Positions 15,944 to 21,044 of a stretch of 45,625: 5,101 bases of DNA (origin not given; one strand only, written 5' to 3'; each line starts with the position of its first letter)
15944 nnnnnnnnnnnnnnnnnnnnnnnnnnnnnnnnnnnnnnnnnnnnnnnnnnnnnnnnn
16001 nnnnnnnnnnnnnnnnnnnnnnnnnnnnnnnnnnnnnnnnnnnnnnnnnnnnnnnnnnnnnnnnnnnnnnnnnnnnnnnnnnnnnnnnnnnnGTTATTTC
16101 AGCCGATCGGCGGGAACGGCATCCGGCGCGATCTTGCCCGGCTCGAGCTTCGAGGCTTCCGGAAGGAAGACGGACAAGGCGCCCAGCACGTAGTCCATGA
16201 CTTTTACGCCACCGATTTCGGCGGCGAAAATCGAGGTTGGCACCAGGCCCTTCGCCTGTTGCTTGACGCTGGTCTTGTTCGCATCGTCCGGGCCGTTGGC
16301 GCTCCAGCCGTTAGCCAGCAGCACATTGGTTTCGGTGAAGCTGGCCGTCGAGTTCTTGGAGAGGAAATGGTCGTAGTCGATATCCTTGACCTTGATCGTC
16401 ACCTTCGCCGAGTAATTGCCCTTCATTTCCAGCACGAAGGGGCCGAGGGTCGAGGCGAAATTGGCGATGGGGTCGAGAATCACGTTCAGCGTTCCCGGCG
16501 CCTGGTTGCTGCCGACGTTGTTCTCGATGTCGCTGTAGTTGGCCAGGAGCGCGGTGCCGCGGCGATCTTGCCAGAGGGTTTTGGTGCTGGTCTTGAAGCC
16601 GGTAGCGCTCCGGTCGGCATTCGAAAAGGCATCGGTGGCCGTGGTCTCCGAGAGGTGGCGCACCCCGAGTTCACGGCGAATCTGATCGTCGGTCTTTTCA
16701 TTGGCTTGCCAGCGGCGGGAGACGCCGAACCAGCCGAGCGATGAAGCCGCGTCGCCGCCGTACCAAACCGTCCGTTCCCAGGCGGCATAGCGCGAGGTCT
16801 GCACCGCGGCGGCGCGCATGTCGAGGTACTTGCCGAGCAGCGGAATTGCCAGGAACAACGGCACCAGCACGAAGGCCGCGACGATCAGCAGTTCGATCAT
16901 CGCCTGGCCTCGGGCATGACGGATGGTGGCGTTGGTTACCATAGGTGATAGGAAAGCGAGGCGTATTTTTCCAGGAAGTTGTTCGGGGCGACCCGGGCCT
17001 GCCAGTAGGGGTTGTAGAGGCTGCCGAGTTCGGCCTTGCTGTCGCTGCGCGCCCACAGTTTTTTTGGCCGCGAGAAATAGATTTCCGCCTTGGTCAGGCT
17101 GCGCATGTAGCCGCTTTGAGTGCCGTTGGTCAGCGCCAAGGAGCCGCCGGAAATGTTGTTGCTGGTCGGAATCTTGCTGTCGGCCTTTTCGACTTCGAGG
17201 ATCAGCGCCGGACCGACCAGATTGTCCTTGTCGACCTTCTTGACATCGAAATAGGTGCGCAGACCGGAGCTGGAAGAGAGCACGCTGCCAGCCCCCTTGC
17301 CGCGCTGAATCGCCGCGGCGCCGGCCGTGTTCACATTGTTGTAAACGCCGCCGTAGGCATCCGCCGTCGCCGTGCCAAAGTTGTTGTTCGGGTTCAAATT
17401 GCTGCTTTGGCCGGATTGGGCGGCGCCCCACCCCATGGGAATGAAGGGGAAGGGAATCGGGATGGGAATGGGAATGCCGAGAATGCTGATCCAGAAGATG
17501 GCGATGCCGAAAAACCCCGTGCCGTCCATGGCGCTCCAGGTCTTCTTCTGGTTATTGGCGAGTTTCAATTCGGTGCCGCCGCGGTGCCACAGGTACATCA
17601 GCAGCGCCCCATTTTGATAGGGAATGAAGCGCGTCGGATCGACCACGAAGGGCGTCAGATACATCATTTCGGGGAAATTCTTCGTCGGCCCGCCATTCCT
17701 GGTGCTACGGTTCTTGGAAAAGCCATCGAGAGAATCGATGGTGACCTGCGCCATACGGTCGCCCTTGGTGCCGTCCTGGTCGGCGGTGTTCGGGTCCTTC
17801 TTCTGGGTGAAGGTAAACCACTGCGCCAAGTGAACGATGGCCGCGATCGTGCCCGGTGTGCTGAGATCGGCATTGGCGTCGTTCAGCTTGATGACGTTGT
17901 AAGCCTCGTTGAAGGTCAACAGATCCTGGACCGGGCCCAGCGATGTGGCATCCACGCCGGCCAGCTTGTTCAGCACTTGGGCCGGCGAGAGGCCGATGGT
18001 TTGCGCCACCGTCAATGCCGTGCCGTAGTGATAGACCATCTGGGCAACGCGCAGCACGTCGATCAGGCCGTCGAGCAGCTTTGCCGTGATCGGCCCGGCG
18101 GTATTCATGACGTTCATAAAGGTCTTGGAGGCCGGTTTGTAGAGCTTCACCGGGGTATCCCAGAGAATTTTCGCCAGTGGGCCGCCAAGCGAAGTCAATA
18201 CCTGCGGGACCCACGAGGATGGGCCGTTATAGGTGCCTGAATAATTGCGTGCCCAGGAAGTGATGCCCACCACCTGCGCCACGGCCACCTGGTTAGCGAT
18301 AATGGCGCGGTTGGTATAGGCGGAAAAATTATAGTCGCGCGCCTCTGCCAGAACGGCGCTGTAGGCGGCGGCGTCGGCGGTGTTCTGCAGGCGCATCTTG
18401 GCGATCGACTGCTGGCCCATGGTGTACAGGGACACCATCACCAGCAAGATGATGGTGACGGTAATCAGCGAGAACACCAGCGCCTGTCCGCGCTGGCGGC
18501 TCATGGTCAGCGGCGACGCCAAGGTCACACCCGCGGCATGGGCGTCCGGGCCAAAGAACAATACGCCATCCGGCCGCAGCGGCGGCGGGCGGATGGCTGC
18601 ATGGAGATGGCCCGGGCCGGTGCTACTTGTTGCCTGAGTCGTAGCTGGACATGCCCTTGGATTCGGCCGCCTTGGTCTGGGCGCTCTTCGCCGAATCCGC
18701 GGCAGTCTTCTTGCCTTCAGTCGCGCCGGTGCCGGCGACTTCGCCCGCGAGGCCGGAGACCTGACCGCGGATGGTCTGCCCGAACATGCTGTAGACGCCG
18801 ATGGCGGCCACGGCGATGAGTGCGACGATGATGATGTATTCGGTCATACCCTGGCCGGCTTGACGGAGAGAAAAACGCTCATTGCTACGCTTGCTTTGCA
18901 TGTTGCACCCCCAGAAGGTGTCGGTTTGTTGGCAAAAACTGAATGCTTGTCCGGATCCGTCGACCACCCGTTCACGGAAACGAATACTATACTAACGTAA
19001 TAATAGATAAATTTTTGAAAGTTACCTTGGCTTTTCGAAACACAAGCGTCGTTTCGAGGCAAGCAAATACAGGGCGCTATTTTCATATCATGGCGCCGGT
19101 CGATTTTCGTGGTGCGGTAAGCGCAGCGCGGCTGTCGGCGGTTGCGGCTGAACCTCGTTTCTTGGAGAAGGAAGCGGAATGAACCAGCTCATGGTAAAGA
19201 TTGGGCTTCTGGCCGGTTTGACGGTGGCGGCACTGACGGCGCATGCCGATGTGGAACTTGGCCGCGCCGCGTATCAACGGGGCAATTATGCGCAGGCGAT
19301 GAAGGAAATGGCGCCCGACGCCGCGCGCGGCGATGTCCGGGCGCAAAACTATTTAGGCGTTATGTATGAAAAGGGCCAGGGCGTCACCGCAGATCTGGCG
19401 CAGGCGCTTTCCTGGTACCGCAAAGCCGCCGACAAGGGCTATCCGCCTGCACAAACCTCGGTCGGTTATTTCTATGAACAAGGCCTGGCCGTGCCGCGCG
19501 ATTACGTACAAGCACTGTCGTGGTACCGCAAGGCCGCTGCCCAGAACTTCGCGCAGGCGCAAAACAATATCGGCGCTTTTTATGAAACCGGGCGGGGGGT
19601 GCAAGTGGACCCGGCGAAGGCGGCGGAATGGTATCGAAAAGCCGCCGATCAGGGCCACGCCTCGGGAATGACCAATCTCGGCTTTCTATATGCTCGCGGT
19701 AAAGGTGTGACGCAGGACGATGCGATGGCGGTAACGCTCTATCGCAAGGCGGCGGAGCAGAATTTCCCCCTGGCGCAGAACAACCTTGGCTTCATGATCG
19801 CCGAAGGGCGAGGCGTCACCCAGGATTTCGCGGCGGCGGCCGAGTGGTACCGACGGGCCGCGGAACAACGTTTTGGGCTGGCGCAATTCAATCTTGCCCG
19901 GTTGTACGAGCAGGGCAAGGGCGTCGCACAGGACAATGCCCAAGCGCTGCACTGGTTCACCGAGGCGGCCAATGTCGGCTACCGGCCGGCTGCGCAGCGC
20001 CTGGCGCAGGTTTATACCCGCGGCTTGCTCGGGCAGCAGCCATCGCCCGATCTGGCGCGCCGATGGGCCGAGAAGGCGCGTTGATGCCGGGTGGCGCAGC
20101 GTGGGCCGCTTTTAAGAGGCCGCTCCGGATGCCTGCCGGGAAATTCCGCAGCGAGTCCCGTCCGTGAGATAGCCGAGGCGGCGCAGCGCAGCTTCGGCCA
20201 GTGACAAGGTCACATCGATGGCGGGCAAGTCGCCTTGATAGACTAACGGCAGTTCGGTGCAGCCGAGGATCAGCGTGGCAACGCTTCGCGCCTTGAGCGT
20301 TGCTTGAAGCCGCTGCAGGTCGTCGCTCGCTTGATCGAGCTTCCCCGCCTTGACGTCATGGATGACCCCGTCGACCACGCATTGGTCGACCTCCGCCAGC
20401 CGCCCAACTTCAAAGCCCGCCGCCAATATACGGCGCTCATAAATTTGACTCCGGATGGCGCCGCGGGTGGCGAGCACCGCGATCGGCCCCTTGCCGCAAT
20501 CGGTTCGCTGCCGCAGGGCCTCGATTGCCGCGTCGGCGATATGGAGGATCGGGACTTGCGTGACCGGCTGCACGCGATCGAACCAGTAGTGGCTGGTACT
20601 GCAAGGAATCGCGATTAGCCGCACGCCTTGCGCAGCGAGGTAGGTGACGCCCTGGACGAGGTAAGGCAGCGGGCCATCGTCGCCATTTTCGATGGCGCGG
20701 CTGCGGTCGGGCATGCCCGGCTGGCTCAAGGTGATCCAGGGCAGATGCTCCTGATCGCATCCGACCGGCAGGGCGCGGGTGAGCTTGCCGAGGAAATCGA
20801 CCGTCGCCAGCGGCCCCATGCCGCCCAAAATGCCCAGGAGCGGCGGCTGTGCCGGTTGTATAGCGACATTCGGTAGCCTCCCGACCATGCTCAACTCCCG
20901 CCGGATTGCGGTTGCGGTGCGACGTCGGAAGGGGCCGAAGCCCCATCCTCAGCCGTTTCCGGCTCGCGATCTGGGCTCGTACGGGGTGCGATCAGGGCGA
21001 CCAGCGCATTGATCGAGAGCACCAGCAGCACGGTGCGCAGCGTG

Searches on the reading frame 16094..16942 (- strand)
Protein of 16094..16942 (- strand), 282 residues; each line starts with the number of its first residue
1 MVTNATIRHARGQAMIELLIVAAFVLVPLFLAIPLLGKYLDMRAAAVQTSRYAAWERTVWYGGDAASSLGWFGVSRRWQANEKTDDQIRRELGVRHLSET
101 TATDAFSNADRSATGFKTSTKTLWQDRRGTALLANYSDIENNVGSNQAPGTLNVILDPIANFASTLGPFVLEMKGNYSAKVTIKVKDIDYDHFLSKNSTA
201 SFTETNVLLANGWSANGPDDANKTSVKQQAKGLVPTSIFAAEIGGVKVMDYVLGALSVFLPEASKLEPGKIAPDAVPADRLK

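Call 6: search_protein_families(library=pfam, proteins=[window:16094-16942:-], max_evalue=0.01)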
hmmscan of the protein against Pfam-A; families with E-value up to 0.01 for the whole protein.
window:16094-16942:- (282 aa): 0 families
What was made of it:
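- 16094..16942 (-): TadE/TadF-like minor pilin (282 aa), with the motif G|QAMIEL. No Pfam hit (call 6).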

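Call 28: search_protein_families(library=ncbifam, proteins=[window:16094-16942:-], max_evalue=0.001)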
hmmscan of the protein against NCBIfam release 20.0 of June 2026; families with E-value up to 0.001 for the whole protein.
window:16094-16942:- (282 aa): 0 families

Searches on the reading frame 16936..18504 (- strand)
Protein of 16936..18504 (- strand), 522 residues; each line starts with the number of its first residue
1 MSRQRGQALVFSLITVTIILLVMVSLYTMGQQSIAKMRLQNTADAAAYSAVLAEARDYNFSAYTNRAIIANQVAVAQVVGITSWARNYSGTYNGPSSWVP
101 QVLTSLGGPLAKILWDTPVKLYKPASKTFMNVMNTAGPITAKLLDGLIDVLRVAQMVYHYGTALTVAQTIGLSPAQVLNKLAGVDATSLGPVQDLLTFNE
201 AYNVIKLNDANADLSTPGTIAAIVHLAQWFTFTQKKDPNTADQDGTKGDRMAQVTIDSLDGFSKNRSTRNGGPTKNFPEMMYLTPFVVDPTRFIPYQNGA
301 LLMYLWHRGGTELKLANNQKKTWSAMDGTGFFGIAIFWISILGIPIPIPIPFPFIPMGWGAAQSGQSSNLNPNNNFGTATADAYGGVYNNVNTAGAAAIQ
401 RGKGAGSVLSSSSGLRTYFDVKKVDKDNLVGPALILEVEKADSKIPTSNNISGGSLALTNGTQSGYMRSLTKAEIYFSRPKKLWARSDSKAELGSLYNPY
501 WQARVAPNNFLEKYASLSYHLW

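Call 6: search_protein_families(library=pfam, proteins=[window:16936-18504:-], max_evalue=0.01)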
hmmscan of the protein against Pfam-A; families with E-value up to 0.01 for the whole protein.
window:16936-18504:- (522 aa): 1 family
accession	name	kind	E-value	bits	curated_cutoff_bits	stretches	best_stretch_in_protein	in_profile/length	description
PF13400.11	Tad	-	1.1e-08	35.7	22.3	1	6-51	1-45/47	Putative Flp pilus-assembly TadE/G-like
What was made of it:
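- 16936..18504 (-): TadG-like protein (522 aa). PF13400 Tad, 1e-08 (call 6).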

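Call 28: search_protein_families(library=ncbifam, proteins=[window:16936-18504:-], max_evalue=0.001)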
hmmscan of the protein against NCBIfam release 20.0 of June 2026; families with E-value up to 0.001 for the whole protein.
window:16936-18504:- (522 aa): 1 family
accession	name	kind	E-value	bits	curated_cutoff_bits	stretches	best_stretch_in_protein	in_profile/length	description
TIGR03816.1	tadE_like_DECH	hypoth_equivalog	0.00064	19.9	50.95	0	4-77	1-69/109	Rv3654c family TadE-like protein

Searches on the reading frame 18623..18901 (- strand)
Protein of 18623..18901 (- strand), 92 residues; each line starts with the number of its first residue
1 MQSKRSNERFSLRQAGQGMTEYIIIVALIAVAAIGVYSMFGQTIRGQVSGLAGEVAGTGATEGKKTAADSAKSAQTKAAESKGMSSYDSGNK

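Call 6: search_protein_families(library=pfam, proteins=[window:18623-18901:-], max_evalue=0.01)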
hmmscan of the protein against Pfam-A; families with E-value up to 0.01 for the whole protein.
window:18623-18901:- (92 aa): 1 family
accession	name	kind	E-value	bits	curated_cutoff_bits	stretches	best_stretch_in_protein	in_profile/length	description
PF04964.19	Flp_Fap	-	0.00053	20.2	32.2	1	19-50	10-41/46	Flp/Fap pilin component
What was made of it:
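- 18623..18901 (-): Flp-type prepilin (92 aa), with a predicted cleavage site AG|QGMTEY. Flp_Fap hit below cut-off (call 6).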

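Call 28: search_protein_families(library=ncbifam, proteins=[window:18623-18901:-], max_evalue=0.001)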
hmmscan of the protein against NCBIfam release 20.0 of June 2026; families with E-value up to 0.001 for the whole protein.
window:18623-18901:- (92 aa): 0 families

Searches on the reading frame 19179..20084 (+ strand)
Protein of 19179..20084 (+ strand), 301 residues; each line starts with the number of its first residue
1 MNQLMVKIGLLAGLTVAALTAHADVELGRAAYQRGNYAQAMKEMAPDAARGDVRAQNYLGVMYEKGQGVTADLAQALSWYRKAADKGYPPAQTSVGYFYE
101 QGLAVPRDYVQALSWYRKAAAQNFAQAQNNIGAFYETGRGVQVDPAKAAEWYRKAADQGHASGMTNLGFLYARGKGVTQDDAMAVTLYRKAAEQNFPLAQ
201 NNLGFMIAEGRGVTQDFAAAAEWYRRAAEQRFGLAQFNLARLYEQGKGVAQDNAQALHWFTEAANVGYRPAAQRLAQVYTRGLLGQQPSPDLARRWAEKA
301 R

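Call 9: search_protein_families(library=pfam, proteins=[window:19179-20084:+], max_evalue=0.001)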
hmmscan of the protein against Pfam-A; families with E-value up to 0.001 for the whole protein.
window:19179-20084:+ (301 aa): 1 family
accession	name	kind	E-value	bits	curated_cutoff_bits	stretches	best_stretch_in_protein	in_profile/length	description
PF08238.18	Sel1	-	4.2e-66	217.5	30.7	6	125-160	1-36/36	Sel1 repeat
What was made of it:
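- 19179..20084 (+): Periplasmic Sel1-repeat protein (301 aa, 6 repeats, signal peptide ...LTAHA|D). It is divergent from flp and is a conserved partner of the TPS pair. Pfam Sel1 4e-66 (call 9).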

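Call 29: search_protein_families(library=ncbifam, proteins=[window:19179-20084:+], max_evalue=0.001)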
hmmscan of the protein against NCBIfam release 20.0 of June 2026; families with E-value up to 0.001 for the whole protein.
window:19179-20084:+ (301 aa): 4 families
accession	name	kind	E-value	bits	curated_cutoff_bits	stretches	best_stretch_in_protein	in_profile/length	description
NF033786.1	phenyl_MerG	equivalog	2.2e-35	122.6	350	3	198-288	66-164/217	phenylmercury resistance protein MerG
NF045484.1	TransRegExoR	equivalog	1.9e-19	70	450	3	26-168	48-204/267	exopolysaccharide production regulator ExoR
NF047621.1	FlgprotMotXVib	equivalog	1.9e-17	63.4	330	3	38-127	56-146/211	flagellar protein MotX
NF038194.1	AlgK_TPR_lipo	equivalog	1.5e-15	56.8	700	2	40-201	254-409/448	alginate biosynthesis TPR repeat lipoprotein AlgK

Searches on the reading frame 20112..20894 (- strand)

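Call 9: search_protein_families(library=pfam, proteins=[window:20112-20894:-], max_evalue=0.001)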
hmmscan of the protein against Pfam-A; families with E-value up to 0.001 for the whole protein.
window:20112-20894:- (260 aa): 1 family
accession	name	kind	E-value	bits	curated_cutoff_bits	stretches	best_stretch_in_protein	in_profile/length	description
PF01177.27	Asp_Glu_race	-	1.1e-37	130.4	31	1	23-232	1-207/211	Asp/Glu/Hydantoin racemase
